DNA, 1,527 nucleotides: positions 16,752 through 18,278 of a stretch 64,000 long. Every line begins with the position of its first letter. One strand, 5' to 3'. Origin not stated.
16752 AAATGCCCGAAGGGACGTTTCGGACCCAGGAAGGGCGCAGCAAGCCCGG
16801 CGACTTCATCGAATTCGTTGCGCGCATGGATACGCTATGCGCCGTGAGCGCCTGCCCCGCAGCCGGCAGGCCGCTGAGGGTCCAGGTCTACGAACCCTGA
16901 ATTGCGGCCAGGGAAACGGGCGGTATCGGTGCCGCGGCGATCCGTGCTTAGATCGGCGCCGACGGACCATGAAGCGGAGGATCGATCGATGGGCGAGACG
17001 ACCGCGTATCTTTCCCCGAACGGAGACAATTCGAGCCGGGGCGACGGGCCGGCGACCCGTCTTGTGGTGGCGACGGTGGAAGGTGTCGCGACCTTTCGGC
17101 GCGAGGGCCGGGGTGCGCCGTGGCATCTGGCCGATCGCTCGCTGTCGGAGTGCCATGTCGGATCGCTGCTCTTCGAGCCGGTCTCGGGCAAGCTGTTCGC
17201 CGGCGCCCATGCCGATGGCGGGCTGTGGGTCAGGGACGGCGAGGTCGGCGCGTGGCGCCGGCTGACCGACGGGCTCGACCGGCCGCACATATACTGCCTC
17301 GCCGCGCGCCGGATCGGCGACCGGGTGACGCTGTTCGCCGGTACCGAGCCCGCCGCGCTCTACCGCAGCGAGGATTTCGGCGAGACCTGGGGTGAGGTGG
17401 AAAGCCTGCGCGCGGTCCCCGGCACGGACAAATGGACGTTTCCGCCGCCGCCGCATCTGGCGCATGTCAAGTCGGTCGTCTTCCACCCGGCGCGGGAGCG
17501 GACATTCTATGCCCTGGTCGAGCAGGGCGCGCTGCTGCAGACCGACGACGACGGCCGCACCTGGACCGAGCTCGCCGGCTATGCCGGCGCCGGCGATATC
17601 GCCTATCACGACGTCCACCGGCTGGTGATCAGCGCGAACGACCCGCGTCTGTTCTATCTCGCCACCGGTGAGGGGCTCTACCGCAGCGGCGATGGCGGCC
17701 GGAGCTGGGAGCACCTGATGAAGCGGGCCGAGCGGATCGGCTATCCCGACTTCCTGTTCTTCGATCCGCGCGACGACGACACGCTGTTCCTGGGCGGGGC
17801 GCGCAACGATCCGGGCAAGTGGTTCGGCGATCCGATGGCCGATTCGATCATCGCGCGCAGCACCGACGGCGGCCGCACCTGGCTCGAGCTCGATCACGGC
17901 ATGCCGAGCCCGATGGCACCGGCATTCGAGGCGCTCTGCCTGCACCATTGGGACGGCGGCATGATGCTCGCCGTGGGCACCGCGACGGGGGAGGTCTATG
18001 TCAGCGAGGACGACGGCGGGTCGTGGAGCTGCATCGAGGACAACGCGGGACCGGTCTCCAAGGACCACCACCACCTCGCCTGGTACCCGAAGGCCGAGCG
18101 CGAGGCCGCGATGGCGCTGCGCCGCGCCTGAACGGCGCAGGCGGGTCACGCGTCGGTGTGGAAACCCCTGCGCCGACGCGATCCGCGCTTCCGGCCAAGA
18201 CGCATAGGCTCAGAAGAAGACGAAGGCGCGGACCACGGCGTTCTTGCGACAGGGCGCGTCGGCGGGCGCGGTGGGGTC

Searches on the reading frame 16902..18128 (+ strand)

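Call 64: search_protein_families(library=pfam, proteins=[window:16902-18128:+], max_evalue=0.00001)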
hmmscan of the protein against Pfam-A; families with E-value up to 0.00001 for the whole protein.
window:16902-18128:+ (409 aa): 2 families
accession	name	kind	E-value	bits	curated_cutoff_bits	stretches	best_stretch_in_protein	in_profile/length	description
PF15902.12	Sortilin-Vps10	-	3.6e-13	49.5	33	1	152-281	2-121/446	Sortilin, neurotensin receptor 3,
PF15899.11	BNR_6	-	1.2e-06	28.4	27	0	153-164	1-12/14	BNR-Asp box repeat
